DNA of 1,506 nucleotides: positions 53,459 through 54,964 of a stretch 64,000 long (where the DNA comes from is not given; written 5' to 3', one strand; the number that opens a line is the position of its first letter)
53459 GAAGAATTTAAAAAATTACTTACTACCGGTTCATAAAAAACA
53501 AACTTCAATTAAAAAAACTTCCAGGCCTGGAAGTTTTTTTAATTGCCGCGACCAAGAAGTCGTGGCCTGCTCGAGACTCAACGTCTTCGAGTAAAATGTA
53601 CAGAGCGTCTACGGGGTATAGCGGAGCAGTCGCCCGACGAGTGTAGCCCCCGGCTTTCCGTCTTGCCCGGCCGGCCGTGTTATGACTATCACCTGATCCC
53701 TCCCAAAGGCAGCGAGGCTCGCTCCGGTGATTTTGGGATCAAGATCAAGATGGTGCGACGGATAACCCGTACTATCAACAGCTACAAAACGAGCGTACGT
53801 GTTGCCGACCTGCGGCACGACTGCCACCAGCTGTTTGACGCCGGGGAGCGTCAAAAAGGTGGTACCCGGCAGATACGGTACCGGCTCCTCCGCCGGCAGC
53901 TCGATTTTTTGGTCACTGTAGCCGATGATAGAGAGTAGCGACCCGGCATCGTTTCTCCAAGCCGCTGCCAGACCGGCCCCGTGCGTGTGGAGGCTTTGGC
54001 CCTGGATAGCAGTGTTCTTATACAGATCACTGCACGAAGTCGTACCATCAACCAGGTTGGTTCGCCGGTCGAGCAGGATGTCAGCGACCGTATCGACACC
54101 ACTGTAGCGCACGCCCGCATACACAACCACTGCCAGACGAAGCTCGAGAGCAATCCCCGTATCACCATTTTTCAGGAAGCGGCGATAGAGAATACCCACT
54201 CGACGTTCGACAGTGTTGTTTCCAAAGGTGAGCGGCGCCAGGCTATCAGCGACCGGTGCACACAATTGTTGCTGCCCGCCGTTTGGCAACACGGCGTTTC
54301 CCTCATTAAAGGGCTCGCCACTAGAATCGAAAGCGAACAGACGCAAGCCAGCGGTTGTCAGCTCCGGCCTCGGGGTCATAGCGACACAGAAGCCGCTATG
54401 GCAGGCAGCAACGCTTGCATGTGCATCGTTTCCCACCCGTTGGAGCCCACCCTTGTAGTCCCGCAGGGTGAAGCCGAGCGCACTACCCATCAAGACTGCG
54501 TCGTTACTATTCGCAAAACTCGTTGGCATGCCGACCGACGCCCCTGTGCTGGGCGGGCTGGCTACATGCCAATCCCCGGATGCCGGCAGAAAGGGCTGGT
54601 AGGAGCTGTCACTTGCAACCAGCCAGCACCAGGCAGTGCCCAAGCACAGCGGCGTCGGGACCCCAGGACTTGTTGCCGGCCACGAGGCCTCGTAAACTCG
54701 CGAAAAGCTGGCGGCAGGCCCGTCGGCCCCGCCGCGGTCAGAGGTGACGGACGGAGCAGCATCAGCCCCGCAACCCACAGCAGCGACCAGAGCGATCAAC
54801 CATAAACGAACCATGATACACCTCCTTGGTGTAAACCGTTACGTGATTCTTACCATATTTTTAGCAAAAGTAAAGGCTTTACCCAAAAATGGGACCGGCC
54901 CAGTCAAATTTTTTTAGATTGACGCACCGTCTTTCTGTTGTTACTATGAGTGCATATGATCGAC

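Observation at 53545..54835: High-GC island 3: a 401-aa lipoprotein with a perfect Shine-Dalgarno, inserted between dsbA and the oxidative-stress cluster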

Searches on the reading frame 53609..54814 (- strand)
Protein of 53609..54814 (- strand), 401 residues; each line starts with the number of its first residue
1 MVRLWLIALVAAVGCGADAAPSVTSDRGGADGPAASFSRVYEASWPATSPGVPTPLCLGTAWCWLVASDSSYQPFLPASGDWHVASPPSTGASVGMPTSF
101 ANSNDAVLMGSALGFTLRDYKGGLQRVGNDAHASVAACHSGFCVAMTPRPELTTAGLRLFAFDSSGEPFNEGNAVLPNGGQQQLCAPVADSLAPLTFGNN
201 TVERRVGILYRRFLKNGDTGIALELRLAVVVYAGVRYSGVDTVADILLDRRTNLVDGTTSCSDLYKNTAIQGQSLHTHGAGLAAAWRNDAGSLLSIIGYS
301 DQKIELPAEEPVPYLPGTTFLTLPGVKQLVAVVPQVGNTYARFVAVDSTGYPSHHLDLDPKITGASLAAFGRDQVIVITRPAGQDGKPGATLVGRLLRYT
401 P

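Call 5: search_protein_families(library=pfam, proteins=[window:53609-54814:-], max_evalue=1)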
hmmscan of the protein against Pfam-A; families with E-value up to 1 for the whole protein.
window:53609-54814:- (401 aa): 1 family
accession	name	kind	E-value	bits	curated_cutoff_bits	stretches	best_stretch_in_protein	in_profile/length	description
PF10492.14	Nrf1_activ_bdg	-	0.0083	16.9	20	1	312-369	14-70/82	Nrf1 activator activation site binding domain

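Call 6: search_protein_families(library=ncbifam, proteins=[window:53609-54814:-], max_evalue=1)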
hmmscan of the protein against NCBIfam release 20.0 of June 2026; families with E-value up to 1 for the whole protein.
window:53609-54814:- (401 aa): 0 families

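Call 7: find_homologous_proteins(query=window:53609-54814:-, max_evalue=0.01)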
Query window:53609-54814:- (401 aa): 2 proteins with E <= 0.01 among 8000 candidates.
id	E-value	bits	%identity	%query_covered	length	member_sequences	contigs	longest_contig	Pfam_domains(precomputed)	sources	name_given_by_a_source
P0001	5.6e-268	907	100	100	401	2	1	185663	-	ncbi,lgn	-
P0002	7.6e-212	722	80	100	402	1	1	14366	-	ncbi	-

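Call 8: find_encoding_contigs(protein=P0002, flank=10000, max_places=6)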
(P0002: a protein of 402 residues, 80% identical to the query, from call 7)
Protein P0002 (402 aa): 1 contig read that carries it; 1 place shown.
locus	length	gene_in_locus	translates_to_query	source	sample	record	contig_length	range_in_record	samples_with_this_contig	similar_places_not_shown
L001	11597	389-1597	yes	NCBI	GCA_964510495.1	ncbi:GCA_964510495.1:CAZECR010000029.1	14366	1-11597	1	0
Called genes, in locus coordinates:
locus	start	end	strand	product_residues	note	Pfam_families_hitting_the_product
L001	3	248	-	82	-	?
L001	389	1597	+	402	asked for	-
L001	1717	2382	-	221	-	PF13462:Thioredoxin_4, PF01323:DSBA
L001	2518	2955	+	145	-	-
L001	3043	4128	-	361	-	PF00154:RecA_N, PF08423:Rad51 (weak), PF06745:ATPase (faint), PF01637:ATPase_2 (weak), PF02283:CobU (weak), PF21096:RecA_C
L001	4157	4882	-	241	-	PF13413:HTH_25, PF09136:Glucodextran_B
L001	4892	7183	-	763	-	PF13491:FtsK_4TM, PF17854:FtsK_alpha, PF01580:FtsK_SpoIIIE, PF09397:FtsK_gamma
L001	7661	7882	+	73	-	-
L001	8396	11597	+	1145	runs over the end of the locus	PF04563:RNA_pol_Rpb2_1, PF04561:RNA_pol_Rpb2_2, PF04565:RNA_pol_Rpb2_3, PF10385:RNA_pol_Rpb2_45, PF00562:RNA_pol_Rpb2_6, PF04560:RNA_pol_Rpb2_7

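Call 9: find_encoding_contigs(protein=P0001, flank=10000, max_places=6)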
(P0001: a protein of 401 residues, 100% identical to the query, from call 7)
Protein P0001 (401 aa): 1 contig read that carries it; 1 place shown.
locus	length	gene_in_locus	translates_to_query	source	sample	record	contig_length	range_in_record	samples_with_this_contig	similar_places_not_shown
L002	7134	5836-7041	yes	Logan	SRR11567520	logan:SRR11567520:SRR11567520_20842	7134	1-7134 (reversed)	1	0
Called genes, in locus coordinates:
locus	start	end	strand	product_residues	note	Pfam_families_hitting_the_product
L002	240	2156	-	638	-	PF01471:PG_binding_1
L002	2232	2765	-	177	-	PF06185:YecM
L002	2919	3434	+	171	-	-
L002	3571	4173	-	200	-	PF02777:Sod_Fe_C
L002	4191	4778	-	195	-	PF00578:AhpC-TSA, PF08534:Redoxin, PF10417:1-cysPrx_C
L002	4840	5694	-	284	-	PF03232:COQ7 (faint), PF01988:VIT1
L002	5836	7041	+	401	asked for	-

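Call 16: search_protein_representatives(alignment_id=A1)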
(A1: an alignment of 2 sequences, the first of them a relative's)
Query: 2 sequences, 402 profile positions. Proteins with E-value up to 0.001 (for the whole library): 3; up to 1e-10: 3; up to 1e-30: 2. The best 3 are listed.
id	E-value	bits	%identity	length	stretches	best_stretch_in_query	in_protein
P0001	4.1e-264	891.9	-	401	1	1-402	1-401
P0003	7.8e-47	176.4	-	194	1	215-401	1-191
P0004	1.3e-13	67.0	-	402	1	46-388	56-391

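Call 18: find_encoding_contigs(protein=P0004, flank=10000)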
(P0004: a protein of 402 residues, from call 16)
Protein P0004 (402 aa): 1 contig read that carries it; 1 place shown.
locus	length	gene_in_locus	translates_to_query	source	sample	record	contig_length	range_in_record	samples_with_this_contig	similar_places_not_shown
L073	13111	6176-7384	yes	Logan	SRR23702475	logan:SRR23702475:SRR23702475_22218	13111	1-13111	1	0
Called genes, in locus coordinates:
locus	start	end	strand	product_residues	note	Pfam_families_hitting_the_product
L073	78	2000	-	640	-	PF01471:PG_binding_1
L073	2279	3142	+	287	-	PF00165:HTH_AraC (faint), PF12833:HTH_18, PF01035:DNA_binding_1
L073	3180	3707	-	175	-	PF06185:YecM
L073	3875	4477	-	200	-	PF02777:Sod_Fe_C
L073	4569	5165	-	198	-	PF00578:AhpC-TSA, PF08534:Redoxin, PF10417:1-cysPrx_C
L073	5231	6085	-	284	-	PF03232:COQ7 (faint), PF01988:VIT1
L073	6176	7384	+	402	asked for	-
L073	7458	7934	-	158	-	PF07884:VKOR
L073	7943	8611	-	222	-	PF13462:Thioredoxin_4, PF01323:DSBA, PF13743:Thioredoxin_5 (faint)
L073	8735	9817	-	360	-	PF00154:RecA_N, PF08423:Rad51 (weak), PF06745:ATPase (faint), PF01637:ATPase_2 (weak), PF02283:CobU (weak), PF21096:RecA_C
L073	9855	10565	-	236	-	PF13413:HTH_25, PF09136:Glucodextran_B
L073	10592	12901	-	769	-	PF13491:FtsK_4TM, PF17854:FtsK_alpha, PF01580:FtsK_SpoIIIE, PF09397:FtsK_gamma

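Call 19: find_encoding_contigs(protein=P0003, flank=10000)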
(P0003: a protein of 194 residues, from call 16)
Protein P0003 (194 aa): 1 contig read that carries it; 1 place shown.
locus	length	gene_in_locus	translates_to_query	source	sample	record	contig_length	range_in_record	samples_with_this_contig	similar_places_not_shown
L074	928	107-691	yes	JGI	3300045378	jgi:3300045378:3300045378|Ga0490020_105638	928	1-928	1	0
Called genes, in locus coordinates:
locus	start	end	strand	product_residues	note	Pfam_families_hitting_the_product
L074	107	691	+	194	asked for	-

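Call 21: predict_structure(alignment_id=A1)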
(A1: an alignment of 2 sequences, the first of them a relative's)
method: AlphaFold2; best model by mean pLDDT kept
length: 401 residues; sequences in the alignment: 2
mean_pLDDT: 28.3   pTM: 0.18
mean pLDDT of the five models: 28.3, 26.8, 25.5, 25.2, 24.4
residues with pLDDT >= 90: 0; 70-90: 0; 50-70: 0; < 50: 401
segments of 3 or more residues with pLDDT < 50: 1-401
pLDDT, mean of each block of 10 residues (from residue 1): 26 22 23 23 26 28 29 32 30 32 31 29 30 29 28 26 31 29 29 30 31 30 29 29 26 25 28 24 26 27 25 25 30 28 32 31 29 32 33 30 26
secondary structure, 60 per line:
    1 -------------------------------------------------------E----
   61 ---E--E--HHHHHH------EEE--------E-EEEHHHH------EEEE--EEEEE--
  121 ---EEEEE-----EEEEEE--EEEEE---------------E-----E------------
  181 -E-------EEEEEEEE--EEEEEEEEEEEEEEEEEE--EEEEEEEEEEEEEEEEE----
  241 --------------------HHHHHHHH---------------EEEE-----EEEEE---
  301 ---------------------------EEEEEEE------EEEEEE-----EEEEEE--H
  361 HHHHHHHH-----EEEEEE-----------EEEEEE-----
elements in order: H70-75 E82-84 E95-97 H98-101 E108-111 E114-118 E124-128 E134-139 E142-146 E190-197 E200-217 E220-236 H261-268 E284-287 E293-297 E328-334 E341-346 E352-357 H360-368 E374-379 E391-396

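Call 24: find_homologous_proteins(query=A2, max_evalue=0.01)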
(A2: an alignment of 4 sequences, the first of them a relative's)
Query A2 (4 sequences) (401 aa, profile of the alignment): 3 proteins with E <= 0.01 among 8000 candidates.
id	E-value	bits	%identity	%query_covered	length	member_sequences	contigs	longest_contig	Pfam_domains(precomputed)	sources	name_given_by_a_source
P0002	2.8e-224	763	80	100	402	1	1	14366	-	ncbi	-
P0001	2.1e-223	760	100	100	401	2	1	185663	-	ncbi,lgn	-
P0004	1.7e-175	602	27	95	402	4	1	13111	-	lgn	-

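Call 25: search_solved_structures(query=A2, max_evalue=10)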
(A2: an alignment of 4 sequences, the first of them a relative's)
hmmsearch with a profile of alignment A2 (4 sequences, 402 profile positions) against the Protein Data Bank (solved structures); distinct sequences matched with E-value up to 10: 0.

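Call 34: search_protein_families(library=phrogs, proteins=[window:53609-54814:-, P0004], max_evalue=0.1)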
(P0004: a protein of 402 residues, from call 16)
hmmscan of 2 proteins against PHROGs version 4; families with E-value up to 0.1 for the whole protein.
window:53609-54814:- (401 aa): 0 families

P0004 (402 aa): 0 families

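Call 35: search_protein_families(library=pfam, proteins=[P0004], max_evalue=0.1)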
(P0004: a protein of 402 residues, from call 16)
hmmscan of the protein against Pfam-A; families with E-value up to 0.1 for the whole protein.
P0004 (402 aa): 0 families

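Call 53: predict_structure(alignment_id=A2)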
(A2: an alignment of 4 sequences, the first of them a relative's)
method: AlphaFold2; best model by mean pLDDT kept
length: 401 residues; sequences in the alignment: 4
mean_pLDDT: 49.3   pTM: 0.57
mean pLDDT of the five models: 49.3, 46.5, 44.1, 42.7, 41.4
residues with pLDDT >= 90: 3; 70-90: 93; 50-70: 93; < 50: 212
segments of 3 or more residues with pLDDT < 50: 1-143, 150-155, 164-168, 235-238, 336-340, 355-401
pLDDT, mean of each block of 10 residues (from residue 1): 31 23 23 24 23 23 23 22 22 23 24 28 24 42 51 50 50 60 68 60 72 73 85 56 85 65 65 73 82 82 75 75 64 56 74 53 35 39 36 36 28
secondary structure, 60 per line:
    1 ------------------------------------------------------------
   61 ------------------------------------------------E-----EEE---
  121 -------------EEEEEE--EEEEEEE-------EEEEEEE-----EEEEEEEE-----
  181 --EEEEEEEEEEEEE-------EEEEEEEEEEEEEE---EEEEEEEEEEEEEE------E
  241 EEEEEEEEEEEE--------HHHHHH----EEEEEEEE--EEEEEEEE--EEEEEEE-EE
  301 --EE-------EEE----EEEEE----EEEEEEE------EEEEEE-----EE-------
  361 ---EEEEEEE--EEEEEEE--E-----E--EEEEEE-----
elements in order: E115-117 E134-139 E142-148 E156-162 E168-175 E183-195 E203-216 E220-233 E240-252 H261-266 E271-278 E281-288 E291-297 E312-314 E319-323 E328-334 E341-346 E364-370 E373-379 E391-396

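Call 55: fold_search(model_id=the predicted structure, library=pdb)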
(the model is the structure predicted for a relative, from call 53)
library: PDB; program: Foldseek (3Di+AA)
matches with E <= 10: 640; with E <= 0.001: 6
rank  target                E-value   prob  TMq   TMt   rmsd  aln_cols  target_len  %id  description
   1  9l35_A                7.7e-05  1.00  0.31  0.39  12.2       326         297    8  Crystal structure of C45G9.5 protein from Caenorhabditis elegans (released 2025-12-17)
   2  8ivq_A                5.3e-04  1.00  0.34  0.06  11.7       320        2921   12  Cryo-EM structure of mouse BIRC6, Global map (released 2024-01-24)
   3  8atu_A                8.3e-04  1.00  0.35  0.07  11.2       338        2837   12  Cryo-EM structure of human BIRC6 (released 2023-02-15)
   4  8okv_D                8.7e-04  0.97  0.25  0.29  11.8       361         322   13  lipoprotein BT2095 from Bacteroides thetaiotamicron bound to cyanocobalamin CnCbl (released 2023-09-20)
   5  8bmx_D                8.7e-04  0.96  0.23  0.25  11.7       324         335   12  Bacteroides thetaiotaomicron B12 TonB dependent transporter in complex with a surface lipoprotein (released 2023-09-20)
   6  8y6b_D                9.7e-04  0.87  0.19  0.16  15.8       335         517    6  Structure of human LGI1-ADAM22 complex in space group P212121 (released 2024-02-14)
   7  4buj_H                1.1e-03  0.72  0.16  0.17  17.2       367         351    7  Crystal structure of the S. cerevisiae Ski2-3-8 complex (released 2013-08-28)
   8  9b9h_B                1.3e-03  0.72  0.17  0.20  16.3       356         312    8  Crystal structure of the ternary complex of DCAF1 and WDR5 with PROTAC, OICR-40333 (released 2024-11-06)
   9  1wl7                  1.6e-03  0.99  0.26  0.31  13.1       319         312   10  Structure of the thermostable arabinanase (released 2005-06-21)
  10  5y2z_H                1.8e-03  0.82  0.20  0.22  15.3       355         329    6  Crystal structure of human LGI1 EPTP-ADAM22 complex (released 2018-05-02)
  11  8p97_B                1.8e-03  0.96  0.25  0.29  11.8       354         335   12  BtuB3G3 bound to cyanocobalamin with disordered EL8 (released 2023-08-16)
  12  4hvt                  1.8e-03  0.93  0.21  0.13  15.4       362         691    7  Structure of a Post-proline cleaving enzyme from Rickettsia typhi (released 2012-11-28)
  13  8okv_B                1.9e-03  0.92  0.24  0.27  11.8       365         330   13  lipoprotein BT2095 from Bacteroides thetaiotamicron bound to cyanocobalamin CnCbl (released 2023-09-20)
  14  3cu9                  2.0e-03  0.97  0.24  0.29  13.6       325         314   10  High resolution crystal structure of 1,5-alpha-L-arabinanase from Geobacillus Stearothermophilus (released 2009-04-21)
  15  8auw_A                2.2e-03  0.99  0.33  0.06  13.3       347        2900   12  Cryo-EM structure of human BIRC6 in complex with SMAC. (released 2023-02-15)
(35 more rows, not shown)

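Call 76: fold_search(model_id=the predicted structure, library=viral)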
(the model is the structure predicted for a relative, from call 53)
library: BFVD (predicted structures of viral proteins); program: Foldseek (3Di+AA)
matches with E <= 10: 482; with E <= 0.001: 4
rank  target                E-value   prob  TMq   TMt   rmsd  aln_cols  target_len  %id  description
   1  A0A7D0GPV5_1          3.5e-05  1.00  0.27  0.15  28.7       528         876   10  (no name in the UniProt tables at hand)
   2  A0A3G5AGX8            2.3e-04  0.38  0.10  0.08  32.9       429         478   11  Uncharacterized protein [Solumvirus sp.]
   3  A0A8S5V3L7            6.9e-04  0.99  0.26  0.25  27.6       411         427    9  Uncharacterized protein [Myoviridae sp. ctk6V34]
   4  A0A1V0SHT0            7.3e-04  0.91  0.20  0.16  15.9       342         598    8  prolyl oligopeptidase [Klosneuvirus KNV1]
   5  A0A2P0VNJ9            1.0e-03  0.63  0.17  0.06  37.5       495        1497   10  Fibronectin type III domain-containing protein [Tetraselmis virus 1]
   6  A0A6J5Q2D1            2.7e-03  0.97  0.31  0.13  13.7       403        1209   14  Uncharacterized protein [uncultured Caudovirales phage]
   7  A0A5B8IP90            2.7e-03  0.84  0.22  0.13  16.4       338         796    9  Uncharacterized protein [Mimiviridae sp. ChoanoV1]
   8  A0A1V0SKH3            5.1e-03  0.84  0.23  0.23  16.1       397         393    8  Uncharacterized protein [Klosneuvirus KNV1]
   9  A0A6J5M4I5            5.6e-03  0.82  0.25  0.15  14.7       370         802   12  Uncharacterized protein [uncultured Caudovirales phage]
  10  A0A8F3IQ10            6.2e-03  0.14  0.08  0.06  37.7       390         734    9  (no name in the UniProt tables at hand)
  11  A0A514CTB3            7.2e-03  0.84  0.24  0.29  13.2       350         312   10  Uncharacterized protein [Achromobacter phage Motura]
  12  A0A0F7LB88            7.5e-03  0.25  0.15  0.12  49.9       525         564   10  Uncharacterized protein [uncultured marine virus]
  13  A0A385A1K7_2          7.9e-03  0.89  0.29  0.14  22.2       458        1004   10  (no name in the UniProt tables at hand)
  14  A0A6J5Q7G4            1.0e-02  0.80  0.21  0.14  12.9       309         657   14  Uncharacterized protein [uncultured Caudovirales phage]
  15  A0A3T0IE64            1.2e-02  0.54  0.20  0.15  16.0       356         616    9  (no name in the UniProt tables at hand)
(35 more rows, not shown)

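Call 82: search_protein_families(library=padloc, proteins=[window:53609-54814:-, L001:2518-2955:+], max_evalue=0.1)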
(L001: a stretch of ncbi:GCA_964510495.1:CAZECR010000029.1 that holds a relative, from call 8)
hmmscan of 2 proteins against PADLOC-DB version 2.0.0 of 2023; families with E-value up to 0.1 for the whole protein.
window:53609-54814:- (401 aa): 0 families

L001:2518-2955:+ (145 aa): 0 families

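Call 83: search_protein_families(library=pfam, proteins=[L001:2518-2955:+], max_evalue=0.1)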
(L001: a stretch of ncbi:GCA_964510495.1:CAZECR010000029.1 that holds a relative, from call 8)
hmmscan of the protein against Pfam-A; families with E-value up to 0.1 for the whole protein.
L001:2518-2955:+ (145 aa): 0 families

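Call 84: search_dna_similar(query=window:53609-54814:-, collection=phages, mode=protein, max_evalue=0.01, max_rows=5)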
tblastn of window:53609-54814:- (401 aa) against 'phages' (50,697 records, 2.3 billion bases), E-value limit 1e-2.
No match.

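Call 85: search_dna_similar(query=window:53609-54814:-, collection=plasmids, mode=protein, max_evalue=0.01, max_rows=5)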
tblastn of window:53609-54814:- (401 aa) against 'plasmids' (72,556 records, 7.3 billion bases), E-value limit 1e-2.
No match.
